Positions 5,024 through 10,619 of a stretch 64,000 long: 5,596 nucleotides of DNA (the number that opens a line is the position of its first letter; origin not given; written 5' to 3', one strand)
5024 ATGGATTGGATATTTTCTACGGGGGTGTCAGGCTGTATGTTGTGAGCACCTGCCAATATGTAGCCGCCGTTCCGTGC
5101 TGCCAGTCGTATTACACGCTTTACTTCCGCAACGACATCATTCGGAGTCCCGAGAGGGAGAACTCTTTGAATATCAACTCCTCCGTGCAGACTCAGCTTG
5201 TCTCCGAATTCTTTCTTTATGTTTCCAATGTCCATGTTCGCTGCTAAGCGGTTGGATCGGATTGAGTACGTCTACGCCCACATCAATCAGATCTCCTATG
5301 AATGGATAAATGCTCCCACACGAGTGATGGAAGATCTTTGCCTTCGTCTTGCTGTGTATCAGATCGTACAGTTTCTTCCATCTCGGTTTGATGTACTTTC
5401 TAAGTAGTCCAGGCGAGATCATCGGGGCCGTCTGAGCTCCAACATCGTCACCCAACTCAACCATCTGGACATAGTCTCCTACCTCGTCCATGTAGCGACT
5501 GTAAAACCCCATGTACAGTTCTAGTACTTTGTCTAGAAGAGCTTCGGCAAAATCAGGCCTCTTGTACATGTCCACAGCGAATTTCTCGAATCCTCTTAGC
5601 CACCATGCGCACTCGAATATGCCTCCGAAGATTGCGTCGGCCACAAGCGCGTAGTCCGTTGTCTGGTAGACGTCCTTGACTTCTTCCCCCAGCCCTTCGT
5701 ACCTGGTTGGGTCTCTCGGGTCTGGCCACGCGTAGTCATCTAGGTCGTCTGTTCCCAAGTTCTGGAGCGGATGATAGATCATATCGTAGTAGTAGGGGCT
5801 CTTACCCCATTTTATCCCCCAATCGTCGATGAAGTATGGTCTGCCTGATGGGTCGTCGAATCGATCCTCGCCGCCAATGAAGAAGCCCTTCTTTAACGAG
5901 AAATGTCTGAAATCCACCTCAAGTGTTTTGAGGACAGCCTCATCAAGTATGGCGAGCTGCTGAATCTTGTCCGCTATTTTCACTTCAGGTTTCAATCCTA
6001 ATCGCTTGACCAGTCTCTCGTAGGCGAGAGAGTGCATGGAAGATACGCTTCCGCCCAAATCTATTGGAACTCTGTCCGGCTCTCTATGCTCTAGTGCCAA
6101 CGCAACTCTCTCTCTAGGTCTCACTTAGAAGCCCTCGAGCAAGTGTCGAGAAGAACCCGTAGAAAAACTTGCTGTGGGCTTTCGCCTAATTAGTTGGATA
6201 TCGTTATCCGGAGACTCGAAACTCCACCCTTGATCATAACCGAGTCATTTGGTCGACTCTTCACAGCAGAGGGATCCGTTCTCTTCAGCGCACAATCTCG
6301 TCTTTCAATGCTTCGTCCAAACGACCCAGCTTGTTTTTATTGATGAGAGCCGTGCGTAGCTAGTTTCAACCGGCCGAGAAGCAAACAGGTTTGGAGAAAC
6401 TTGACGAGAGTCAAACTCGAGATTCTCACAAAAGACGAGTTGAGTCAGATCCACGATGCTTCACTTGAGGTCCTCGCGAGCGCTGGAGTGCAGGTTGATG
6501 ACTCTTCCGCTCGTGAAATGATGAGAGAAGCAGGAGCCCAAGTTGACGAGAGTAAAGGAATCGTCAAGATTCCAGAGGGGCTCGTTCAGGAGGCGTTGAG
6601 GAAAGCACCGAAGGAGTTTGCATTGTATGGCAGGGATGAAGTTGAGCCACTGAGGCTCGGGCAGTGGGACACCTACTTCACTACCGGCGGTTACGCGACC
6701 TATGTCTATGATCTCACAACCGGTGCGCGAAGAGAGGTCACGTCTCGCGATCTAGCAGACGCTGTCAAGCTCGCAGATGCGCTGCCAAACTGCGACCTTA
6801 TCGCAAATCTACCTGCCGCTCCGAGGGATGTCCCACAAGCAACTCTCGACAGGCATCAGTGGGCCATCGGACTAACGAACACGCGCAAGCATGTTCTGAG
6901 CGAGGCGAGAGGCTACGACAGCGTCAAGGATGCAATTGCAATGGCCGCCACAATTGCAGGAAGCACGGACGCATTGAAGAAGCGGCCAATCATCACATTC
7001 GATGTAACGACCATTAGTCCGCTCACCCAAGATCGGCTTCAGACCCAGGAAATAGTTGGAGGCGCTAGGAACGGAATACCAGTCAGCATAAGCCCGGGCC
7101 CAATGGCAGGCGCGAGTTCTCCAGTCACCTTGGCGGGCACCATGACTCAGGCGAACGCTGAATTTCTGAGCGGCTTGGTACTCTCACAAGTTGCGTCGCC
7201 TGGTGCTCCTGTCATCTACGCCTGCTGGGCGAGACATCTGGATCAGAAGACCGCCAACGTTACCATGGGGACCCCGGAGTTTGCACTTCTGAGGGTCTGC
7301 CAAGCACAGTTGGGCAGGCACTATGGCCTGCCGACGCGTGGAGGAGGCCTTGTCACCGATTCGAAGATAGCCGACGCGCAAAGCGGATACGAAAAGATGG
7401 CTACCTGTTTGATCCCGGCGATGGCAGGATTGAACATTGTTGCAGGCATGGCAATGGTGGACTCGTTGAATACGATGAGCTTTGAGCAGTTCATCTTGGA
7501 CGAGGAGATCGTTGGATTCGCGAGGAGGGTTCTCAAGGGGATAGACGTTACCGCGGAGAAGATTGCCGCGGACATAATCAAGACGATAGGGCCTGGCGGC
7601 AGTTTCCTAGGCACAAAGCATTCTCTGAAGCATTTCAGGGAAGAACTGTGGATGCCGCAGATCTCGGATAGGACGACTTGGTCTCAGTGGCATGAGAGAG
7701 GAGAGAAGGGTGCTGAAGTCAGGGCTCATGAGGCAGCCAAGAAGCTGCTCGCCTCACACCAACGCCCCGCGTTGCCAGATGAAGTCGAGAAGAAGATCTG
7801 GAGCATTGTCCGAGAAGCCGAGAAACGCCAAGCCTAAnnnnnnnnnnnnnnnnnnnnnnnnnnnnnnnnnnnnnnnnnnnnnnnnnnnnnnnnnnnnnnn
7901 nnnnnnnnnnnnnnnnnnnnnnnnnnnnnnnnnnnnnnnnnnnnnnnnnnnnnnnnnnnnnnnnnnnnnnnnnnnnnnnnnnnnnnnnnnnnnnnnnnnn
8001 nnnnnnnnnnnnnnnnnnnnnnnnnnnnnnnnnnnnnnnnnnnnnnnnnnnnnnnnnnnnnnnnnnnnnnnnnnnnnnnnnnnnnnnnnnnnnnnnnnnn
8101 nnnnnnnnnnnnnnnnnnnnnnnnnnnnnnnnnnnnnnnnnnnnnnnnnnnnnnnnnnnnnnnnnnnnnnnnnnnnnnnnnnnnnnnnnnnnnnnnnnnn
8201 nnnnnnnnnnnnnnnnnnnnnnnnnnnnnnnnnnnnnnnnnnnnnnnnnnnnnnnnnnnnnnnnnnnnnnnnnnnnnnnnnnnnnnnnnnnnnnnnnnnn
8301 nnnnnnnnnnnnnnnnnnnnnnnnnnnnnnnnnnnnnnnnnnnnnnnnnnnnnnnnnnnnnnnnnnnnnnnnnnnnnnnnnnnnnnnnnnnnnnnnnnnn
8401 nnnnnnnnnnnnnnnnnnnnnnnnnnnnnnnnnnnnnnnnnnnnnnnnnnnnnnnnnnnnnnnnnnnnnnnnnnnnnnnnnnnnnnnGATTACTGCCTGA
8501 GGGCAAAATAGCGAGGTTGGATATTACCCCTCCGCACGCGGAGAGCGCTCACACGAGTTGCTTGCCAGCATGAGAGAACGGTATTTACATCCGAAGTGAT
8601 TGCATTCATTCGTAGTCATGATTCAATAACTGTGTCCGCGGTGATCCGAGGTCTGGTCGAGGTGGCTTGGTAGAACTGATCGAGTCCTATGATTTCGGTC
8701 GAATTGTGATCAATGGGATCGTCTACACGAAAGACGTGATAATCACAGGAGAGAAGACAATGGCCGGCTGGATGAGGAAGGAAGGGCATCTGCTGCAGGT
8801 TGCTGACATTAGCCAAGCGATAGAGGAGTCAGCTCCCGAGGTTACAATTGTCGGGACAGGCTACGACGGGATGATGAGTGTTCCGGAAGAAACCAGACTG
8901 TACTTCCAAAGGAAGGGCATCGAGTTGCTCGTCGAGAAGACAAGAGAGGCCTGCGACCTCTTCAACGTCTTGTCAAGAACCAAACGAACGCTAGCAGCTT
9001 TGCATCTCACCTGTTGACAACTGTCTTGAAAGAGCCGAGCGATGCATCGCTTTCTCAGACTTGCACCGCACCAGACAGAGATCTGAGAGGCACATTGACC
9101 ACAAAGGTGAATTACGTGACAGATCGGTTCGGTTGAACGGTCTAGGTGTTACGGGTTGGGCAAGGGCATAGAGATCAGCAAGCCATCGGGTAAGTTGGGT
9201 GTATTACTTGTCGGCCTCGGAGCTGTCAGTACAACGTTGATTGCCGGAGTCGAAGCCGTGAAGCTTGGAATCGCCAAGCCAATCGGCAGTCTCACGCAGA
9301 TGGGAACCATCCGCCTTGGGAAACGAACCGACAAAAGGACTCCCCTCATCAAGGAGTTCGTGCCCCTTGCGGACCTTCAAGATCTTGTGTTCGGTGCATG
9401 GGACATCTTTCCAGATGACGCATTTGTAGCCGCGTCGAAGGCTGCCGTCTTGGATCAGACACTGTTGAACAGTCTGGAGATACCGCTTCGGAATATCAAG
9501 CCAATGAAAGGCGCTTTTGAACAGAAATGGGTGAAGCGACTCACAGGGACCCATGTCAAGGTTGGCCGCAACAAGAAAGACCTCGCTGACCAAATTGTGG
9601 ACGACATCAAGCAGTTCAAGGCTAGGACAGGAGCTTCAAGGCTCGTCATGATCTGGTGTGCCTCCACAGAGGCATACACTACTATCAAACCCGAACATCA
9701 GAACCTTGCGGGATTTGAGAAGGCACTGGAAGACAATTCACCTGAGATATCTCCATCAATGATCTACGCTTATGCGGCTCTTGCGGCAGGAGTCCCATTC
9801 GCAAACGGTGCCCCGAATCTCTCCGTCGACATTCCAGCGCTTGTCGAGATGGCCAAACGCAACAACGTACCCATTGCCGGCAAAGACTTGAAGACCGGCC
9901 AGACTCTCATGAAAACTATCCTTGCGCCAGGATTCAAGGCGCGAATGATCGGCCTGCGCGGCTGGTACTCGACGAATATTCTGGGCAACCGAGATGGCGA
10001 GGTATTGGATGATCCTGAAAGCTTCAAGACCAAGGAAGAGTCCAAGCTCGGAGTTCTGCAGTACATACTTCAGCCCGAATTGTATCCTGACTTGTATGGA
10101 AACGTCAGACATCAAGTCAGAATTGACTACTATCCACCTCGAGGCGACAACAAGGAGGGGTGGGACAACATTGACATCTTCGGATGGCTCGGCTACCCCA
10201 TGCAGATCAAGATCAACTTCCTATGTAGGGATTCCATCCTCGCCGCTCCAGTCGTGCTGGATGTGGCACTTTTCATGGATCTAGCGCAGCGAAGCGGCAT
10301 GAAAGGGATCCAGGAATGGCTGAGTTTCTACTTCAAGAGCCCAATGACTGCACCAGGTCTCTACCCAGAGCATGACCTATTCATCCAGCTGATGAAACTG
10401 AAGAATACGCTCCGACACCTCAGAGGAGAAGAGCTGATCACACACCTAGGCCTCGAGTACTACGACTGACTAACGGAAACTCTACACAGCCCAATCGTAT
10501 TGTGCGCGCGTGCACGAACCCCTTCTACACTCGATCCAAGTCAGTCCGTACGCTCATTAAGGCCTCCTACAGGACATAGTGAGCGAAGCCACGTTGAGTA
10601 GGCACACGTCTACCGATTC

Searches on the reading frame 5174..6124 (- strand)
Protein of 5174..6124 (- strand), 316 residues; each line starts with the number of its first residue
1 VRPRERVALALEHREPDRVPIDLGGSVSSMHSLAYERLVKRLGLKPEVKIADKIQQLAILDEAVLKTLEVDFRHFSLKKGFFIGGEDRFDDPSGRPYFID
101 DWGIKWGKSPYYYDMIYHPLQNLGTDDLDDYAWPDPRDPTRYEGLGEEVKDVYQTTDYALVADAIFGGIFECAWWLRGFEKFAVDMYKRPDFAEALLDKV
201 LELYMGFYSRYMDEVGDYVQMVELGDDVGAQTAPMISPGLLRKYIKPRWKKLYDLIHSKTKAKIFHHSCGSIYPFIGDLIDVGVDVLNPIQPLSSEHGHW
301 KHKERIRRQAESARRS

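Call 26: search_protein_families(library=pfam, proteins=[window:5174-6124:-], max_evalue=0.00001)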
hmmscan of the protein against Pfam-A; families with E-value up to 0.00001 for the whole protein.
window:5174-6124:- (316 aa): 1 family
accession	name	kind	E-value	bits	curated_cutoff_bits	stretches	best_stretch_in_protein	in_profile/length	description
PF01208.23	URO-D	-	3.9e-12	46.3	23.9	1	127-288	104-265/346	Uroporphyrinogen decarboxylase (URO-D)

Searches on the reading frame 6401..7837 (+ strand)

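Call 26: search_protein_families(library=pfam, proteins=[window:6401-7837:+], max_evalue=0.00001)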
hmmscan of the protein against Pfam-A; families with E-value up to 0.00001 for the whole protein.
window:6401-7837:+ (478 aa): 1 family
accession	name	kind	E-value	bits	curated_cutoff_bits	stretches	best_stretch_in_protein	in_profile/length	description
PF06253.16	MTTB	-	6.6e-112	374.5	25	1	5-467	30-489/500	Trimethylamine methyltransferase (MTTB)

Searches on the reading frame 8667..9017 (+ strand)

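Call 73: search_protein_families(library=pfam, proteins=[window:8667-9017:+], max_evalue=1)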
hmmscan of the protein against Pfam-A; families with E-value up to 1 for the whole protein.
window:8667-9017:+ (116 aa): 1 family
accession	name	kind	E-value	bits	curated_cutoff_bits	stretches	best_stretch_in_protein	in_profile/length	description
PF04430.19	DUF498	-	5.3e-22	78.3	33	1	5-112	1-108/109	Protein of unknown function (DUF498/DUF598)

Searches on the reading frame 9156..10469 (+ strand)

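Call 26: search_protein_families(library=pfam, proteins=[window:9156-10469:+], max_evalue=0.00001)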
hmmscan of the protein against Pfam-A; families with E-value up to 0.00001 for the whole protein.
window:9156-10469:+ (437 aa): 2 families
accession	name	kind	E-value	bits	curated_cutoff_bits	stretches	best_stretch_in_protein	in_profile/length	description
PF07994.18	NAD_binding_5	-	3.4e-100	336.1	25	1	14-420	1-321/321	Myo-inositol-1-phosphate synthase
PF01658.22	Inos-1-P_synth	-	2.1e-33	115.1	27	1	248-360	1-107/107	Myo-inositol-1-phosphate synthase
